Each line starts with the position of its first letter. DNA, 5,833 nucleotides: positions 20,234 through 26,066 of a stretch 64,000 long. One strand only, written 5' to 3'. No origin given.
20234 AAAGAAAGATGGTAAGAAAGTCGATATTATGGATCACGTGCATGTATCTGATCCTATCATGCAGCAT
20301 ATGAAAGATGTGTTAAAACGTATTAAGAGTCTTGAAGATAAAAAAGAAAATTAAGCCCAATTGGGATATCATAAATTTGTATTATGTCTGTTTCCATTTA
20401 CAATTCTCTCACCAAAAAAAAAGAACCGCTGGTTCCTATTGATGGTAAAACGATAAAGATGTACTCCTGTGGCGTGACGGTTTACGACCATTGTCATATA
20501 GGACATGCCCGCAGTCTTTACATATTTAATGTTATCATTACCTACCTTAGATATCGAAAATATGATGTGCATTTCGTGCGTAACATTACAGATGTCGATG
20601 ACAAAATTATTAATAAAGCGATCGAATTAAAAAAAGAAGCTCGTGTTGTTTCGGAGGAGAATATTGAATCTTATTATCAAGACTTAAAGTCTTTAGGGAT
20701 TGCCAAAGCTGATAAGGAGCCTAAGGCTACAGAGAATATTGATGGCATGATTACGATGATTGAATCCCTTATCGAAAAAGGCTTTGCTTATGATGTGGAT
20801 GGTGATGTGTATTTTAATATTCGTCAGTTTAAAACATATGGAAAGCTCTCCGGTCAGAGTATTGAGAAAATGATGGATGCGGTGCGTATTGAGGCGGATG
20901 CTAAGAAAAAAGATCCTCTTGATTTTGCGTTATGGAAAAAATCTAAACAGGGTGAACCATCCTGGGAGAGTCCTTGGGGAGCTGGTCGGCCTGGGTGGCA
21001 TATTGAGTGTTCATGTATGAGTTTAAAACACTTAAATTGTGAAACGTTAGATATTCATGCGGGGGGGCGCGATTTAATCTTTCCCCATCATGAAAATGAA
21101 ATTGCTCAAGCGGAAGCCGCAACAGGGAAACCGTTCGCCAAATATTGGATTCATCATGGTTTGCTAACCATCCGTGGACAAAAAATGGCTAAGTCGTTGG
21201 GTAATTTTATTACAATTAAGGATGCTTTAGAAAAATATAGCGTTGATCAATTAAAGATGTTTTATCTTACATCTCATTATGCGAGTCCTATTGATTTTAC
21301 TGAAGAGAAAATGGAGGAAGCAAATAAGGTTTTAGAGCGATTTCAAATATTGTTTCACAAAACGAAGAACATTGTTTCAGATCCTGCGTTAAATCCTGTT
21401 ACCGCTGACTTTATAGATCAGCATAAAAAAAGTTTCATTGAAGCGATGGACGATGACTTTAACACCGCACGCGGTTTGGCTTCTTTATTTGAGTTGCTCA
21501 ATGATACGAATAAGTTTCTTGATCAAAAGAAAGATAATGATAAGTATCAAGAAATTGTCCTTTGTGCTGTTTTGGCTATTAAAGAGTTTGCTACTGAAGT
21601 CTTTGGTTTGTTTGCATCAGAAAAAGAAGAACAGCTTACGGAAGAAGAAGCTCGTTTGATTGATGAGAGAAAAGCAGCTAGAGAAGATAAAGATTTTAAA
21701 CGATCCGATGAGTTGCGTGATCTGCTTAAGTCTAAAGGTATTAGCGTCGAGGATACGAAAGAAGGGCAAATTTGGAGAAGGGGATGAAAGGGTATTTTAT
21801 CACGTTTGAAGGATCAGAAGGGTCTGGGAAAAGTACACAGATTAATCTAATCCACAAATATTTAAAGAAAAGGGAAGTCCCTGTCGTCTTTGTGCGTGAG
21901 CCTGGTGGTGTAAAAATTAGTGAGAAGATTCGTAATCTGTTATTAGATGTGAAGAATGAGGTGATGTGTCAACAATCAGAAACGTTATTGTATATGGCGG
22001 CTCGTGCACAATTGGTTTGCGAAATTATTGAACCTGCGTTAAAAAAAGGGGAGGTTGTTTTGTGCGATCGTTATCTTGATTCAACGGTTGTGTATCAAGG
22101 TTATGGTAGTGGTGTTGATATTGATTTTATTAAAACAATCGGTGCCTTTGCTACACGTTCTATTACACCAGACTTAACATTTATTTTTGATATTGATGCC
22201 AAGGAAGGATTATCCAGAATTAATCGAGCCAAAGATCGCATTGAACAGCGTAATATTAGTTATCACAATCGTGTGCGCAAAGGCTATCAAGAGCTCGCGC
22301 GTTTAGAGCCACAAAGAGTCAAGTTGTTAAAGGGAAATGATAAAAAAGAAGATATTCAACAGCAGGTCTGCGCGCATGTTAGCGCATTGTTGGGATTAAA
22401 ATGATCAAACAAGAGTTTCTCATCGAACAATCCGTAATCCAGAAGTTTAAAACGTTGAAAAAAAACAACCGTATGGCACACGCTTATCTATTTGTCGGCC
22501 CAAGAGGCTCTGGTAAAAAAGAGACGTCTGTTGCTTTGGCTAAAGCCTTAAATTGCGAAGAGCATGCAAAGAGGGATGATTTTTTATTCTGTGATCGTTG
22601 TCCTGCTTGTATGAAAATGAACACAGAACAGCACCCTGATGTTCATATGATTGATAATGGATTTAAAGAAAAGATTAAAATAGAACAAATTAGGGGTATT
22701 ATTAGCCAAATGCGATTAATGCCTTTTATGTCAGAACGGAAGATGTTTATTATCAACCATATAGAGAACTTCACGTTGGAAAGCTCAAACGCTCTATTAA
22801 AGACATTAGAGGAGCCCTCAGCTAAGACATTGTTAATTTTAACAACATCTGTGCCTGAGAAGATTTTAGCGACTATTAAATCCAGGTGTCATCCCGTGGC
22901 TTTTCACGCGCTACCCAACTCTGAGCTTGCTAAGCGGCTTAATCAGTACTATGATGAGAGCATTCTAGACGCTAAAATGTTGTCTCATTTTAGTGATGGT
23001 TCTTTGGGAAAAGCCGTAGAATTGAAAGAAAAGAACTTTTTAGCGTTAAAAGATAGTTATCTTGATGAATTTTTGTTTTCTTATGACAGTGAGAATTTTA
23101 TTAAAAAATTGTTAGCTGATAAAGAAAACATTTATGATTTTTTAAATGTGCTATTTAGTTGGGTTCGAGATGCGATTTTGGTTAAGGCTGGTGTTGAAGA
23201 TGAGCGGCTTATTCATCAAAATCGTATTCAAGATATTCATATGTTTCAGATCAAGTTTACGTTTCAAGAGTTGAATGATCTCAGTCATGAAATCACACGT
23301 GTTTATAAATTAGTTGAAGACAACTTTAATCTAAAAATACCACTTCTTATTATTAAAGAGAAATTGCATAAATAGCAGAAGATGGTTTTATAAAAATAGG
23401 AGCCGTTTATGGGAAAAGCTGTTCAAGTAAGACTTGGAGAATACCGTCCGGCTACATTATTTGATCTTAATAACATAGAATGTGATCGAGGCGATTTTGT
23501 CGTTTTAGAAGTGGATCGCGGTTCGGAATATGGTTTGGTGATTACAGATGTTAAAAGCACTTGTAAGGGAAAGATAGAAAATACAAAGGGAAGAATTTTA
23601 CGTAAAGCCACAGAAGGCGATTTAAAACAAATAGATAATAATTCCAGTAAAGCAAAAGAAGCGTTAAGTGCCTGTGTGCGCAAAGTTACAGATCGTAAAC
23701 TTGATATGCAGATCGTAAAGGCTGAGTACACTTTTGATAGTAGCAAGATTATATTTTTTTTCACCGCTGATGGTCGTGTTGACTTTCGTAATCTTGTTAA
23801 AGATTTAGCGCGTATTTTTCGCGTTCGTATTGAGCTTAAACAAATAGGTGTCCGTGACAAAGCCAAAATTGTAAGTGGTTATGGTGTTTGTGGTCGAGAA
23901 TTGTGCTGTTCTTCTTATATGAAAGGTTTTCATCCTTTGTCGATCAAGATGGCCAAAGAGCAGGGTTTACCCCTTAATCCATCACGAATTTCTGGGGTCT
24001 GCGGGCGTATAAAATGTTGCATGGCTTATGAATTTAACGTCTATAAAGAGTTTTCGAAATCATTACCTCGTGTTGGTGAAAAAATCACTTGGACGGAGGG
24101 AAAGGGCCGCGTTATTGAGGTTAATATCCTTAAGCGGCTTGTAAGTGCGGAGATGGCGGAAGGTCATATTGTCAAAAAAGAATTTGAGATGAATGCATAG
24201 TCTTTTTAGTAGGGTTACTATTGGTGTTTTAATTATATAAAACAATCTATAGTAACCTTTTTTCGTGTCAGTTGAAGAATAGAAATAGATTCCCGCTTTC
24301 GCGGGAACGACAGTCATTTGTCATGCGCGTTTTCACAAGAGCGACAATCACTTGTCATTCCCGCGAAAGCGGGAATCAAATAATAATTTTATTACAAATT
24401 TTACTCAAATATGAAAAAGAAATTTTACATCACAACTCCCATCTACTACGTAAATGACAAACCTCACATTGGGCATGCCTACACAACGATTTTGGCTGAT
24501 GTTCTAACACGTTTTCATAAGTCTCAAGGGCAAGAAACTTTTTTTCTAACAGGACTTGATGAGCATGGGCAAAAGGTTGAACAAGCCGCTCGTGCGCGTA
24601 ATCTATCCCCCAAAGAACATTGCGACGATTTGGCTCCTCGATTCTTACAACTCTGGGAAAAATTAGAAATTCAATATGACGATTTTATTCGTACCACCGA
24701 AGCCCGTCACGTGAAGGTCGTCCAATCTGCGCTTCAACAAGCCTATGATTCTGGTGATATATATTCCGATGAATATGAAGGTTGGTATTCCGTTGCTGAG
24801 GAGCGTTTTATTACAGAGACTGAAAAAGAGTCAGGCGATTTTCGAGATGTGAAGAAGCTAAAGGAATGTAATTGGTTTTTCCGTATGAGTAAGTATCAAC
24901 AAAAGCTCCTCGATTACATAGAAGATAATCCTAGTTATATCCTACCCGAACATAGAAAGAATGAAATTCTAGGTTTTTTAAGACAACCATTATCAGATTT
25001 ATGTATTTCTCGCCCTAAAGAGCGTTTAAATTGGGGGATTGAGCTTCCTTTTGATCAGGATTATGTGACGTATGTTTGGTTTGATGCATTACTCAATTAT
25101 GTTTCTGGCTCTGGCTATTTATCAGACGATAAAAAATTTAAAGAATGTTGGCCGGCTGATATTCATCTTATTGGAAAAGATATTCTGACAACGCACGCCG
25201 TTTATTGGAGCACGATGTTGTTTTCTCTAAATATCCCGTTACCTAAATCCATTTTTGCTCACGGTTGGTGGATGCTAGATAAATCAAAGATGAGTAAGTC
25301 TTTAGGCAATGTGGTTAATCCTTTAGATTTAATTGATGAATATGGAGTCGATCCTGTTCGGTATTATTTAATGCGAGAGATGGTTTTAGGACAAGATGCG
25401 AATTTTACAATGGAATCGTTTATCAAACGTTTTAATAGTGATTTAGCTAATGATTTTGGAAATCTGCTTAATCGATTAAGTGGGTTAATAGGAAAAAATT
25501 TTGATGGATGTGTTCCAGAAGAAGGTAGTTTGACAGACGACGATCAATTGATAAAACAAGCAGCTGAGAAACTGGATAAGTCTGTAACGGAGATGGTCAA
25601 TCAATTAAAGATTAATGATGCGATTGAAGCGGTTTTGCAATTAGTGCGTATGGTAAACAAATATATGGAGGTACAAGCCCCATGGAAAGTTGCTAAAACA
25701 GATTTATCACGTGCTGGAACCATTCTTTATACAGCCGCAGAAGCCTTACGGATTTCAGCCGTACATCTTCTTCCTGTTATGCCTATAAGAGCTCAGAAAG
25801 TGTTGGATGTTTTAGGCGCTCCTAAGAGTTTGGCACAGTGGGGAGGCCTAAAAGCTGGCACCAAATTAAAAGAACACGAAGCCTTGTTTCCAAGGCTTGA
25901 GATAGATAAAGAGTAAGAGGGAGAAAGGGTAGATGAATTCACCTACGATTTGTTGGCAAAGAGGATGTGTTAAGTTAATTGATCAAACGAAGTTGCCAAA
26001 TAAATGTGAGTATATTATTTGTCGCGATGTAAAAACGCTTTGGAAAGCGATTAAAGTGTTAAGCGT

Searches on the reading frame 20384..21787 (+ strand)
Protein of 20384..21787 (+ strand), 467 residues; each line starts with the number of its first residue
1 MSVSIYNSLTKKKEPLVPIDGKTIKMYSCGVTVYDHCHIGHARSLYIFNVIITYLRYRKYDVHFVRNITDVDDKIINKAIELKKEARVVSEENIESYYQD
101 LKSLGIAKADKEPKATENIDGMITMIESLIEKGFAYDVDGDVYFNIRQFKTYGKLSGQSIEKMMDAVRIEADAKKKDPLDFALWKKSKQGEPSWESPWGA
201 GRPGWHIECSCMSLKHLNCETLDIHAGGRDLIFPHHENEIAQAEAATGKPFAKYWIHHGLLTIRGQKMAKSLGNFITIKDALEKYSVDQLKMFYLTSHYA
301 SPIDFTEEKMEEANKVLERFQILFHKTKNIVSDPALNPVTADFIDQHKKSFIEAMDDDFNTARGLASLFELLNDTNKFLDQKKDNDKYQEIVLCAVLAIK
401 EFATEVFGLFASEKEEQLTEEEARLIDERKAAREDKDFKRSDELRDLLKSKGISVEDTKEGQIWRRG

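Call 47: search_protein_families(library=pfam, proteins=[window:20384-21787:+], max_evalue=0.00001)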
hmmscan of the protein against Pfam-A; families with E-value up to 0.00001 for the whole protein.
window:20384-21787:+ (467 aa): 5 families
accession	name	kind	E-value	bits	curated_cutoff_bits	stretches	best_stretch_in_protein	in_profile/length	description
PF01406.26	tRNA-synt_1e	-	7.7e-127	423.2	27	1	17-314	3-300/301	tRNA synthetases class I (C) catalytic domain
PF09334.17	tRNA-synt_1g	-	1.7e-12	47.3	20.1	1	228-312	289-373/391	tRNA synthetases class I (M)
PF09190.17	DALR_2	-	6.9e-12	46.2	22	1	351-410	2-56/57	DALR domain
PF23493.1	CysS_C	-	3.9e-09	36.9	23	1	417-465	3-51/51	Cysteinyl-tRNA ligase anticodon binding domain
PF00133.28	tRNA-synt_1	-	2.2e-07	30.4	22.7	1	223-303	330-411/414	tRNA synthetases class I (I, L, M and V)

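Call 73: find_homologous_proteins(query=window:20384-21784:+, max_evalue=1e-50)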
Query window:20384-21784:+ (467 aa): 8000 proteins with E <= 1e-50 among 8000 candidates; the best 120 are listed.
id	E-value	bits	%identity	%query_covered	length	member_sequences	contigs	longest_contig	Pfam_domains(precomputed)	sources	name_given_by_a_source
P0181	0.0e+0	1061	100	100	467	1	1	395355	PF09334.18,PF01406.26,PF23493.2,PF00133.29,PF09190.18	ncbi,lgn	-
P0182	1.2e-217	741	68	100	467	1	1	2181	PF09334.18,PF01406.26,PF23493.2,PF01921.25,PF00133.29,PF09190.18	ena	-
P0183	2.7e-217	740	68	100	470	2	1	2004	PF09334.18,PF01406.26,PF23493.2,PF01921.25,PF00133.29,PF09190.18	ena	-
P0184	2.5e-215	734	68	100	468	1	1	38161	PF09334.18,PF01406.26,PF23493.2,PF00133.29,PF09190.18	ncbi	-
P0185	7.5e-215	732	67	100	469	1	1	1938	PF09334.18,PF01406.26,PF23493.2,PF01921.25,PF00133.29,PF09190.18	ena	-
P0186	2.5e-214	730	67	100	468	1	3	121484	PF09334.18,PF01406.26,PF23493.2,PF01921.25,PF00133.29,PF09190.18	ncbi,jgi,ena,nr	ncbi:MAG: cysteine--tRNA ligase [Omnitrophica WOR_2 bacterium GWA2_47_8]|nr:MAG: cysteine--tRNA liga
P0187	4.2e-214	730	67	100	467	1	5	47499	PF09334.18,PF01406.26,PF23493.2,PF01921.25,PF00133.29,PF09190.18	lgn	-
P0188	5.2e-214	729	67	100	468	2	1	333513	PF09334.18,PF01406.26,PF23493.2,PF01921.25,PF00133.29,PF09190.18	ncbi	-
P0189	6.8e-214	729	67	100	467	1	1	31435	PF09334.18,PF01406.26,PF23493.2,PF01921.25,PF00133.29,PF09190.18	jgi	jgi:cysteinyl-tRNA synthetase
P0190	8.5e-214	729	67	100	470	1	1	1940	PF09334.18,PF01406.26,PF23493.2,PF01921.25,PF00133.29,PF09190.18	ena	-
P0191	8.6e-214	729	69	100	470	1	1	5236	PF09334.18,PF01406.26,PF23493.2,PF00133.29,PF09190.18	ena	-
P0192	1.3e-213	728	67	100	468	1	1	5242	PF09334.18,PF01406.26,PF23493.2,PF01921.25,PF00133.29,PF09190.18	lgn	-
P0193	1.4e-213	728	67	100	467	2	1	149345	PF09334.18,PF01406.26,PF23493.2,PF00133.29,PF09190.18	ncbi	-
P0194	1.8e-213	728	67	100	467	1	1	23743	PF09334.18,PF01406.26,PF23493.2,PF01921.25,PF00133.29,PF09190.18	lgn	-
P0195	1.8e-213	727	68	100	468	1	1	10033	PF09334.18,PF01406.26,PF23493.2,PF01921.25,PF00133.29,PF09190.18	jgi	jgi:cysteinyl-tRNA synthetase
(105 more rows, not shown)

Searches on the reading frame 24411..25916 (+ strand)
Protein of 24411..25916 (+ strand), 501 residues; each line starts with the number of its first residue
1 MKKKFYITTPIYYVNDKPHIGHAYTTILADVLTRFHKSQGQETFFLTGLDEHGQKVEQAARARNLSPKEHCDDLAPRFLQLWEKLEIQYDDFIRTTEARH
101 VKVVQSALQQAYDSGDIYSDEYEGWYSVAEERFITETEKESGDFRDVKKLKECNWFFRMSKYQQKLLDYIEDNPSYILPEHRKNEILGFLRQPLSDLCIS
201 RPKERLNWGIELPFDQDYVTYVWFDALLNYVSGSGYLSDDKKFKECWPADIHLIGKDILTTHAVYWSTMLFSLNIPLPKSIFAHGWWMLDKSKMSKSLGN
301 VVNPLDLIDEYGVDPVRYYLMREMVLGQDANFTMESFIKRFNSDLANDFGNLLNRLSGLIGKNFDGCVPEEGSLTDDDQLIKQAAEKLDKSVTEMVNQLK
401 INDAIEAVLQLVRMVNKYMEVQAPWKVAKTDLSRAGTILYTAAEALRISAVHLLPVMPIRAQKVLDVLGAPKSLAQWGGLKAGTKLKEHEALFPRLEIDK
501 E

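Call 47: search_protein_families(library=pfam, proteins=[window:24411-25916:+], max_evalue=0.00001)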
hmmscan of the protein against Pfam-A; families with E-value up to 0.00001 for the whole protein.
window:24411-25916:+ (501 aa): 4 families
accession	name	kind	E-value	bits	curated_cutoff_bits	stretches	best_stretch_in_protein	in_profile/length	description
PF09334.17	tRNA-synt_1g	-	1.9e-102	343.4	20.1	2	151-356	179-390/391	tRNA synthetases class I (M)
PF00133.28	tRNA-synt_1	-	1.4e-34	120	22.7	2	2-214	22-245/414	tRNA synthetases class I (I, L, M and V)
PF01406.26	tRNA-synt_1e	-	4.4e-14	53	27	2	14-132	19-137/301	tRNA synthetases class I (C) catalytic domain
PF19303.5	Anticodon_3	-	4.3e-10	40.1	23.5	1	368-486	1-125/152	Anticodon binding domain of methionyl tRNA ligase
